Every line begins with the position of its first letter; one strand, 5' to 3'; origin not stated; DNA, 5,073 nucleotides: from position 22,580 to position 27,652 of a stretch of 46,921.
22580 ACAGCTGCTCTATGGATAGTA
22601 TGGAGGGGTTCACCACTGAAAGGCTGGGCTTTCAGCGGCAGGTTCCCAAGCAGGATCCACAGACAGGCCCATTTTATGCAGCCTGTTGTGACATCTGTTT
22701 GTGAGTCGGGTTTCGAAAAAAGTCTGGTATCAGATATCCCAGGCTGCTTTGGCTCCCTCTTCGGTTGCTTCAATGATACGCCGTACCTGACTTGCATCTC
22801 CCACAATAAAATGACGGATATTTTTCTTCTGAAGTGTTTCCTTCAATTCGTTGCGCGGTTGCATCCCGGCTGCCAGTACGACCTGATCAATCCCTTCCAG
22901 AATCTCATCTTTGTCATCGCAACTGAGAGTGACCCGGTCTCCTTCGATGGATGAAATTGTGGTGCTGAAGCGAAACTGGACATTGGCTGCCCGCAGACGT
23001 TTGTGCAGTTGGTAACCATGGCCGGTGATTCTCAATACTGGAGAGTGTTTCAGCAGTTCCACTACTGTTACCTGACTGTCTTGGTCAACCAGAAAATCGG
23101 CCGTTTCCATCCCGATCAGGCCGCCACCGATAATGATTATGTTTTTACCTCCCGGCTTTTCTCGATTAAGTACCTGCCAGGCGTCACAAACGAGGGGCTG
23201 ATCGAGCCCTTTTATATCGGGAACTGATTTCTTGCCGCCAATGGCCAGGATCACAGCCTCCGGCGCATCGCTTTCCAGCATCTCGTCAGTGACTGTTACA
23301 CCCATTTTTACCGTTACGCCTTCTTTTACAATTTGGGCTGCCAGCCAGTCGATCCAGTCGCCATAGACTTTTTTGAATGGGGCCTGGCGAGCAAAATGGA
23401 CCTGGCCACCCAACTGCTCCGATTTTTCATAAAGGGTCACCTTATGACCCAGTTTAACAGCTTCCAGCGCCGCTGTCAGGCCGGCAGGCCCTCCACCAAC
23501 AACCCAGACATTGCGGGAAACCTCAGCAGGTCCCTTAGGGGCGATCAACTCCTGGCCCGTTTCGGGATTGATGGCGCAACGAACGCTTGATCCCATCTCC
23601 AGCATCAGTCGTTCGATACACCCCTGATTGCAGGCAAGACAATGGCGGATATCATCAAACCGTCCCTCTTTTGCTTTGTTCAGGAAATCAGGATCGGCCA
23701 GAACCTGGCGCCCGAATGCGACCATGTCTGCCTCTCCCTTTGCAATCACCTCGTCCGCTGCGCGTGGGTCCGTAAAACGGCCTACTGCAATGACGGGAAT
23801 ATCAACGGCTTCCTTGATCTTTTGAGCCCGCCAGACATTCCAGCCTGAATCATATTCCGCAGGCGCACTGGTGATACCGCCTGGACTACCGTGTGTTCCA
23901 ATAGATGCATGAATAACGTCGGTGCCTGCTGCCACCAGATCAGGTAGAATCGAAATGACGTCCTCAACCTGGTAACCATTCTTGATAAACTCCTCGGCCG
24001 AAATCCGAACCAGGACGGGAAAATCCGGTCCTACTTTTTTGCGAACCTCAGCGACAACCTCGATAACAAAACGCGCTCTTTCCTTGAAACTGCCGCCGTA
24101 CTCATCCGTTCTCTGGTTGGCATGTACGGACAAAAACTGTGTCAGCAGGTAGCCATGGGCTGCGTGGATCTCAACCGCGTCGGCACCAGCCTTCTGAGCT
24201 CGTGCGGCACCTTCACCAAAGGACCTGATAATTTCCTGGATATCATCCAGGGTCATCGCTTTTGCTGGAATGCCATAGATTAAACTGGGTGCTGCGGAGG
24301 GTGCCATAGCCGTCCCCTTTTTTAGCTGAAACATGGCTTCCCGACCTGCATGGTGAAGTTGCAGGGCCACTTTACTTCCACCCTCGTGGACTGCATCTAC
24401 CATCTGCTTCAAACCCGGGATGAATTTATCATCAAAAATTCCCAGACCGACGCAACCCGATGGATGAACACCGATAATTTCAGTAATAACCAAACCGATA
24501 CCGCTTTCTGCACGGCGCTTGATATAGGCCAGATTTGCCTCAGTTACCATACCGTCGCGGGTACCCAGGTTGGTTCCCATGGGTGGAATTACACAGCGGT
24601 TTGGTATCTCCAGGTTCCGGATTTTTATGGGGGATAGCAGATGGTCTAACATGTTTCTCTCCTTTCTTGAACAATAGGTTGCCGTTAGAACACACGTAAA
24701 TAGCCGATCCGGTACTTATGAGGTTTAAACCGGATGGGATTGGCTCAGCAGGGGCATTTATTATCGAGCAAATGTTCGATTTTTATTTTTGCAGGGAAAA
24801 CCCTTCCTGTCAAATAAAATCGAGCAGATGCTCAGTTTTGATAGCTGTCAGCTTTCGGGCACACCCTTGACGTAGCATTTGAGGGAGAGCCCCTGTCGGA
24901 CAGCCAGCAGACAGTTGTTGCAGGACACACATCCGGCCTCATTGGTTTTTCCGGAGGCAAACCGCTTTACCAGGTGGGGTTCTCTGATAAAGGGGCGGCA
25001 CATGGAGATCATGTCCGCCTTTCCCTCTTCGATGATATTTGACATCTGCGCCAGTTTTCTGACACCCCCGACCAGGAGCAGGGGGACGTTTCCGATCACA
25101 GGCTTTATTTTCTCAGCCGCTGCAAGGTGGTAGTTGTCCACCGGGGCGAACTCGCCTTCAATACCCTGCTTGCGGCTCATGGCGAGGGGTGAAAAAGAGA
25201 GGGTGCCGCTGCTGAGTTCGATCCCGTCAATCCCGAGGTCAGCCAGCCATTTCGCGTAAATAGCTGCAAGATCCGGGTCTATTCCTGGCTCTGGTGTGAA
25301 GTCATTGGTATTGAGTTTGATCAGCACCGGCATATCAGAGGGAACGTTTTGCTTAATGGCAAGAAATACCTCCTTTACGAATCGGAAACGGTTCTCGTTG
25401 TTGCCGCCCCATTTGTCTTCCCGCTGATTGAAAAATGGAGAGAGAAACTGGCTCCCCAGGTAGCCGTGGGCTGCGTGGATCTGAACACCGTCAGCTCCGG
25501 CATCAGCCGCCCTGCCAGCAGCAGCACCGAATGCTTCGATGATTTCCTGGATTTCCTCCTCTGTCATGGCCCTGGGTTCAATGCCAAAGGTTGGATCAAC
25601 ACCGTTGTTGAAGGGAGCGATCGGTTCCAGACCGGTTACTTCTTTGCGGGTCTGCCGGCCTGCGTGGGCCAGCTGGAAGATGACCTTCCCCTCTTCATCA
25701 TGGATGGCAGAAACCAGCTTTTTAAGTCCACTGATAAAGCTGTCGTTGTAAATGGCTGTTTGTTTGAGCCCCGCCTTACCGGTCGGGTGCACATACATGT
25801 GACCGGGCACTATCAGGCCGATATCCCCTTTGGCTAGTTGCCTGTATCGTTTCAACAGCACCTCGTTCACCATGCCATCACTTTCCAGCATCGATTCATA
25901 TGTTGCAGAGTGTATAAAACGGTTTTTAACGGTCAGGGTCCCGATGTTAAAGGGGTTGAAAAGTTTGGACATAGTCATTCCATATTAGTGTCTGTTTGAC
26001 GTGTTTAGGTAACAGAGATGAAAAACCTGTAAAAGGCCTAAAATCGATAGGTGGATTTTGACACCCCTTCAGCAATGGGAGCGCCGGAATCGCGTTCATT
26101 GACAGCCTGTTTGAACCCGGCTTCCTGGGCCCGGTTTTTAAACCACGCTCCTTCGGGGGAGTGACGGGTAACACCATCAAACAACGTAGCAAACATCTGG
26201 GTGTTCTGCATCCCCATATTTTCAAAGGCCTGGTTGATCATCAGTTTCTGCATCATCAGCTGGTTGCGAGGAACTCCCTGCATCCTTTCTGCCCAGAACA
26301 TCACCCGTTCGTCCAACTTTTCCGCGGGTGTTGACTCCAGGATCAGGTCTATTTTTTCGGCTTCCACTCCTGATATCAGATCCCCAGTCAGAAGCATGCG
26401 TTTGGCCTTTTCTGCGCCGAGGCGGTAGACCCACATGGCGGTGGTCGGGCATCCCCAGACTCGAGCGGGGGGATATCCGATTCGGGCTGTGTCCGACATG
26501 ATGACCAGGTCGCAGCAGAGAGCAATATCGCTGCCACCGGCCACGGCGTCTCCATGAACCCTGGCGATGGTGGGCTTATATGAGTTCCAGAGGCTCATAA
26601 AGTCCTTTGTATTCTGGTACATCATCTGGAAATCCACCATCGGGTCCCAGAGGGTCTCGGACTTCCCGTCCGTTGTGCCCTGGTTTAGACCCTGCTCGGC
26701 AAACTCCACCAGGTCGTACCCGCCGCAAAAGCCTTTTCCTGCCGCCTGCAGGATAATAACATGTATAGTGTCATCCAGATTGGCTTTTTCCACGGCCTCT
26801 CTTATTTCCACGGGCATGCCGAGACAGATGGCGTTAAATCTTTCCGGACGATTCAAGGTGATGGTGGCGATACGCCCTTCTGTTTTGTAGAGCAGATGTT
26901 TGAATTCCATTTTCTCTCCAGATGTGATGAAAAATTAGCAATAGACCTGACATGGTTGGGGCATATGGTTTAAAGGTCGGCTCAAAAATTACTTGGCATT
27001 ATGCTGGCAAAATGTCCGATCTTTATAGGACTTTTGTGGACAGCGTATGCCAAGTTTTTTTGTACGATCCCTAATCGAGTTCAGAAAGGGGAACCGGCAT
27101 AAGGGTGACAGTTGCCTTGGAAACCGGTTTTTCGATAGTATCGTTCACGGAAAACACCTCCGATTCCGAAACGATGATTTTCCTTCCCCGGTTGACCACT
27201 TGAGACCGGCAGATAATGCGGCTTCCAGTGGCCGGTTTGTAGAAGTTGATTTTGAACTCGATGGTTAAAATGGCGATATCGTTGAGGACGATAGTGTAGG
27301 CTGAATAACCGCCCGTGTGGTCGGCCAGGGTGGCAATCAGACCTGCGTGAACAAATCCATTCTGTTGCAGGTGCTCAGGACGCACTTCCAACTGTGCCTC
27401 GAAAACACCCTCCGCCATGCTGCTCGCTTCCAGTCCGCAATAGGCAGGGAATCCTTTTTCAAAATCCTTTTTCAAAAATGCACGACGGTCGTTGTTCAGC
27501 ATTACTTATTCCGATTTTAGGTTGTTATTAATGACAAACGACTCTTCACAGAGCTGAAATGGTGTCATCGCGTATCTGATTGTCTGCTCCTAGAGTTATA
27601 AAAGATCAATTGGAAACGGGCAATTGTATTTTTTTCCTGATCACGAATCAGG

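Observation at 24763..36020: Shared GAGCA-N2-TGCTC operator links hgcAB's upstream region to the lipid-catabolic cluster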

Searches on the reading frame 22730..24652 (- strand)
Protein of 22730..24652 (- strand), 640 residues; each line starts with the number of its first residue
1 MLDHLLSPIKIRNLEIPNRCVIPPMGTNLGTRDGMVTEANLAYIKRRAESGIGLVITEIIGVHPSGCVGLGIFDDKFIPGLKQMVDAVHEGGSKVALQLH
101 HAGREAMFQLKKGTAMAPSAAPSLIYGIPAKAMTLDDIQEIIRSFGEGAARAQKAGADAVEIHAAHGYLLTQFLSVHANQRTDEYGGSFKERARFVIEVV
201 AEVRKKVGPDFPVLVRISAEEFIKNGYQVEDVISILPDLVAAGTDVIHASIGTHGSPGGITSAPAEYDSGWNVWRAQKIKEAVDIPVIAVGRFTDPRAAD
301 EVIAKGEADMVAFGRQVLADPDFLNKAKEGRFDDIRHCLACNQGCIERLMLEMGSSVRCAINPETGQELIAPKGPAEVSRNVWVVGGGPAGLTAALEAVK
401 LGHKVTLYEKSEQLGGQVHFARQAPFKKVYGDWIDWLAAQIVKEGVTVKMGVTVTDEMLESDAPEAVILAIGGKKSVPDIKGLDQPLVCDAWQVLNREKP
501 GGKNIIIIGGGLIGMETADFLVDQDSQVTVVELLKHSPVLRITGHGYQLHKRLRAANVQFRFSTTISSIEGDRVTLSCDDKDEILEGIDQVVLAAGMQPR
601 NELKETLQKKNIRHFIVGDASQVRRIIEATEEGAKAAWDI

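Call 4: search_protein_families(library=ncbifam, proteins=[window:22730-24652:-])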
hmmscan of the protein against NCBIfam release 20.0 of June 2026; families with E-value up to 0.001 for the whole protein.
window:22730-24652:- (640 aa): 116 families (the best 25 are shown)
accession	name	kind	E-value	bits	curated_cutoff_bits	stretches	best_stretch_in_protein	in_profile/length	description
NF041087.1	bile_acid_BaiCD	equivalog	7.4e-165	549.6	825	1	3-639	2-641/642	bile acid Fe-S flavoenzyme BaiCD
TIGR03997.1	mycofact_OYE_2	equivalog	1.2e-148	496.4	793.15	1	4-638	1-643/645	mycofactocin system FadH/OYE family oxidoreductase 2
NF045599.1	bili_reduct_long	exception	7.3e-138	460.6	750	1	5-640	1-641/641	bilirubin reductase, long form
NF010047.0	PRK13523.1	equivalog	7.1e-76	255.4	431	1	3-330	3-323/339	NADPH dehydrogenase NamA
NF045592.1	bili_reduct_N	equivalog_domain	5.2e-69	233.1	425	1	5-361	2-362/363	bilirubin reductase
TIGR03996.1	mycofact_OYE_1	hypoth_equivalog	2.2e-68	231.3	627.9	1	13-636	10-632/633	mycofactocin system FadH/OYE family oxidoreductase 1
NF006101.0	PRK08255.1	equivalog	5.2e-63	213.3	1078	1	5-329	399-733/768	bifunctional salicylyl-CoA 5-hydroxylase/oxidoreductase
NF007899.0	PRK10605.1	subfamily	4.8e-42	144.5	403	1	3-328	4-338/365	N-ethylmaleimide reductase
NF009410.0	PRK12771.1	subfamily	2.9e-24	85.6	516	1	362-519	121-285/566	NAD(P)-binding protein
TIGR01350.1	lipoamide_DH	equivalog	1.3e-21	76.9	408.8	2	450-603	117-276/461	dihydrolipoyl dehydrogenase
NF003585.0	PRK05249.1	equivalog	5e-17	61.7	465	2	450-599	125-273/464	Si-specific NAD(P)(+) transhydrogenase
TIGR01317.1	GOGAT_sm_gam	subfamily_domain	9.7e-15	54.4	447.7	1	370-476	133-241/485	glutamate synthase small subunit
TIGR02053.1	MerA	equivalog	2.2e-14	53.3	454.45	1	446-608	111-276/465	mercury(II) reductase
NF003437.0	PRK04965.1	equivalog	1.6e-13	50.4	392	1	466-606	102-246/378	NADH:flavorubredoxin reductase NorW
NF004991.0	PRK06370.1-3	subfamily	3.7e-13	48.9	620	2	452-601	156-304/509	FAD-containing oxidoreductase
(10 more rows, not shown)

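Call 5: search_protein_families(library=pfam, proteins=[window:22730-24652:-])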
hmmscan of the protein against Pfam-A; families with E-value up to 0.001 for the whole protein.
window:22730-24652:- (640 aa): 18 families
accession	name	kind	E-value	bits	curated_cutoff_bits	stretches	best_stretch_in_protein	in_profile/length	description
PF00724.26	Oxidored_FMN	-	3e-84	283.6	27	1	5-332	2-340/342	NADH:flavin oxidoreductase / NADH oxidase family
PF07992.20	Pyr_redox_2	-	1.3e-29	104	26.1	1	381-617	2-258/291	Pyridine nucleotide-disulphide oxidoreductase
PF01266.30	DAO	-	2.4e-15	57.3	27.9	1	382-417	2-38/353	FAD dependent oxidoreductase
PF00070.33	Pyr_redox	-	4.6e-15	56.3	22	1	504-573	1-70/82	Pyridine nucleotide-disulphide oxidoreductase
PF13450.12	NAD_binding_8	-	2.8e-13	50.3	21.9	1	384-423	1-40/68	NAD(P)-binding Rossmann-like domain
PF13738.12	Pyr_redox_3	-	2.9e-11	43.6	30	1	465-603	126-273/305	Pyridine nucleotide-disulphide oxidoreductase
PF00890.30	FAD_binding_2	-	6.8e-11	42.4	20.4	1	382-421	2-41/414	FAD binding domain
PF03486.20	HI0933_like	-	8.4e-11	42.2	50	1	381-419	2-40/244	HI0933-like protein Rossmann domain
PF12831.13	FAD_oxidored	-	5.2e-10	39.6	27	1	382-434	2-57/416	FAD dependent oxidoreductase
PF01262.27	AlaDh_PNT_C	-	4.6e-07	29.9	23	1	378-424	27-73/214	Alanine dehydrogenase/PNT, C-terminal domain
PF13241.12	NAD_binding_7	-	9.3e-07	29.8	22.1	0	502-559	7-54/104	Putative NAD(P)-binding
PF01134.28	GIDA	-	2.1e-06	27.5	22.1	1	382-414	2-35/391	Glucose inhibited division protein A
PF01494.25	FAD_binding_3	-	3.5e-06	26.9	22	0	381-412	3-34/349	FAD binding domain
PF01593.30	Amino_oxidase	-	4.7e-06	26.6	19.8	0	390-434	2-40/443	Flavin containing amine oxidoreductase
PF01207.24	Dus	-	4.8e-06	26.3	20.4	1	183-334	97-237/311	Dihydrouridine synthase (Dus)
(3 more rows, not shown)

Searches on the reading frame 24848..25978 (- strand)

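Call 4: search_protein_families(library=ncbifam, proteins=[window:24848-25978:-])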
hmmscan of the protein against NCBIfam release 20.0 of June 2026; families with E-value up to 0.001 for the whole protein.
window:24848-25978:- (376 aa): 8 families
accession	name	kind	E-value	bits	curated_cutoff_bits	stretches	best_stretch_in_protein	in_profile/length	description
NF010047.0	PRK13523.1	equivalog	1.4e-62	211.7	431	1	3-344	2-324/339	NADPH dehydrogenase NamA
TIGR03997.1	mycofact_OYE_2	equivalog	2.9e-62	211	793.15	1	5-368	1-357/645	mycofactocin system FadH/OYE family oxidoreductase 2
NF041087.1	bile_acid_BaiCD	equivalog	6.2e-62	209.6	825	1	4-355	2-344/642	bile acid Fe-S flavoenzyme BaiCD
NF006101.0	PRK08255.1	equivalog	5.8e-51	173.5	1078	1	4-340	397-730/768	bifunctional salicylyl-CoA 5-hydroxylase/oxidoreductase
NF045592.1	bili_reduct_N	equivalog_domain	4.1e-48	164.4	425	1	5-369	1-361/363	bilirubin reductase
NF045599.1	bili_reduct_long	exception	2.4e-45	154.9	750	1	6-370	1-363/641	bilirubin reductase, long form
NF007899.0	PRK10605.1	subfamily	1.2e-35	123.4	403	1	1-341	1-338/365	N-ethylmaleimide reductase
TIGR03996.1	mycofact_OYE_1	hypoth_equivalog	2.3e-31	109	627.9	1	44-357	39-338/633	mycofactocin system FadH/OYE family oxidoreductase 1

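Call 5: search_protein_families(library=pfam, proteins=[window:24848-25978:-])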
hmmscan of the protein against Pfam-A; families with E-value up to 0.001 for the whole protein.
window:24848-25978:- (376 aa): 1 family
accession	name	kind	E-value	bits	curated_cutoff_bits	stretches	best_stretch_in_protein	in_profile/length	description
PF00724.26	Oxidored_FMN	-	1.3e-68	232.2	27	1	5-345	1-340/342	NADH:flavin oxidoreductase / NADH oxidase family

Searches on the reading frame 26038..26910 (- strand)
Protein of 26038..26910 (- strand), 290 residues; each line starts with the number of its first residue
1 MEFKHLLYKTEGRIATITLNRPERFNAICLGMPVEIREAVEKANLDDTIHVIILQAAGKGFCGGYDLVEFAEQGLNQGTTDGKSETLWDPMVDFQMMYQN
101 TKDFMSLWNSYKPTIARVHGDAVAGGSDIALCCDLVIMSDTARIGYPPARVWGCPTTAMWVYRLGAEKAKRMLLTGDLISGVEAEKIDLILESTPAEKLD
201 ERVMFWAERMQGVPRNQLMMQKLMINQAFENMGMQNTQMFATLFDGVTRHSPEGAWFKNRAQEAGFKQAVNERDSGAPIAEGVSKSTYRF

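Call 4: search_protein_families(library=ncbifam, proteins=[window:26038-26910:-])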
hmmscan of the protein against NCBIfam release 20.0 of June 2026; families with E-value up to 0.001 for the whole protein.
window:26038-26910:- (290 aa): 72 families (the best 25 are shown)
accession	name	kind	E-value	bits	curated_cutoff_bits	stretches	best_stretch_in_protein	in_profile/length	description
NF006128.0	PRK08272.1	subfamily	7e-123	409.8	257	1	2-284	11-303/308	crotonase/enoyl-CoA hydratase family protein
NF009125.0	PRK12478.1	equivalog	1.2e-80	270.8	347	1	1-275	4-278/304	crotonase/enoyl-CoA hydratase family protein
NF006140.0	PRK08290.1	subfamily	2.5e-42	145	280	1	2-237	6-249/292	enoyl-CoA hydratase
NF004840.0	PRK06190.1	equivalog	6.3e-37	127.6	253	1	5-235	5-223/260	enoyl-CoA hydratase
NF051848.1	EnCoAHydtEchA19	equivalog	1.9e-32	112.8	400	1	6-229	2-216/258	enoyl-CoA hydratase EchA19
NF004517.0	PRK05862.1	equivalog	1.4e-30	106.6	396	1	1-232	1-218/257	enoyl-CoA hydratase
NF004796.0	PRK06144.1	subfamily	4.3e-30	105.1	272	1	4-215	8-210/262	enoyl-CoA hydratase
NF006008.0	PRK08139.1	equivalog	6.9e-30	104.4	313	1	5-238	12-232/266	enoyl-CoA hydratase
NF006109.0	PRK08260.1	subfamily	2.6e-29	102.4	320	1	1-211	1-216/296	enoyl-CoA hydratase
NF004781.0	PRK06127.1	subfamily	2.5e-28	99.5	291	1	5-228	12-226/269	enoyl-CoA hydratase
NF004525.0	PRK05870.1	equivalog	3.3e-28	99.3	285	1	5-232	4-217/249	enoyl-CoA hydratase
NF004857.0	PRK06210.1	equivalog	3.9e-28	98.6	341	1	2-234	6-239/275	enoyl-CoA hydratase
NF042430.2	EnCoAhydt_DpgD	equivalog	3.5e-27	95.5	400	1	8-210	1-197/258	enoyl-CoA-hydratase DpgD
NF007239.0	PRK09674.1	equivalog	4.9e-27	95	371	1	4-244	4-234/257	2,3-dehydroadipyl-CoA hydratase PaaF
NF004475.0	PRK05809.1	subfamily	1.4e-26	93.5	394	1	1-230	1-219/260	short-chain-enoyl-CoA hydratase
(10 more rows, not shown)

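Call 5: search_protein_families(library=pfam, proteins=[window:26038-26910:-])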
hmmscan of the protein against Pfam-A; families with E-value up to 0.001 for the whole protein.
window:26038-26910:- (290 aa): 2 families
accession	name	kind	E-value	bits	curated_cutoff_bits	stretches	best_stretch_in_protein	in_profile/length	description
PF00378.25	ECH_1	-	8.9e-39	133.7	27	1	11-250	3-230/251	Enoyl-CoA hydratase/isomerase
PF16113.10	ECH_2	-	2.3e-17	64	27.2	1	15-201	2-179/335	Enoyl-CoA hydratase/isomerase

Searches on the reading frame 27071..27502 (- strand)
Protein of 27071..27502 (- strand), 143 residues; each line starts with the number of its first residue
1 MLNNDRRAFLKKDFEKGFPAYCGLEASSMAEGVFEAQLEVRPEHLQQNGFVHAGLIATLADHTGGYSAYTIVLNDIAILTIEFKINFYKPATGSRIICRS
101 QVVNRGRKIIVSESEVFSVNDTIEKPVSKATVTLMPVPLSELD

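Call 4: search_protein_families(library=ncbifam, proteins=[window:27071-27502:-])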
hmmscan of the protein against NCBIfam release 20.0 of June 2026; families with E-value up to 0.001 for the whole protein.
window:27071-27502:- (143 aa): 5 families
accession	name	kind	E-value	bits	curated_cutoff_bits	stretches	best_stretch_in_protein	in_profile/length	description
TIGR00369.1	unchar_dom_1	domain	1.7e-17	63.6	36.6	1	23-123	7-107/117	hotdog fold thioesterase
NF008675.0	PRK11688.1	equivalog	3.1e-07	30.3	107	0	80-122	102-144/156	thioesterase family protein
TIGR02286.1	PaaD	equivalog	6.4e-07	29.6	118.9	1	22-121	4-101/114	hydroxyphenylacetyl-CoA thioesterase PaaI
NF047425.1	MenI_Listeria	exception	4.5e-06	26.4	185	1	20-132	5-116/122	1,4-dihydroxy-2-naphthoyl-CoA hydrolase MenI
NF007607.0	PRK10254.1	equivalog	7.9e-05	22.7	237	1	20-117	22-119/137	proofreading thioesterase EntH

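Call 5: search_protein_families(library=pfam, proteins=[window:27071-27502:-])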
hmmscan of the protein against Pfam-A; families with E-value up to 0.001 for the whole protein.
window:27071-27502:- (143 aa): 1 family
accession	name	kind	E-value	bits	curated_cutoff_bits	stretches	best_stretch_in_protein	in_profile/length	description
PF03061.28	4HBT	-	1.2e-13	51.6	20.6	1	48-122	1-76/79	Thioesterase superfamily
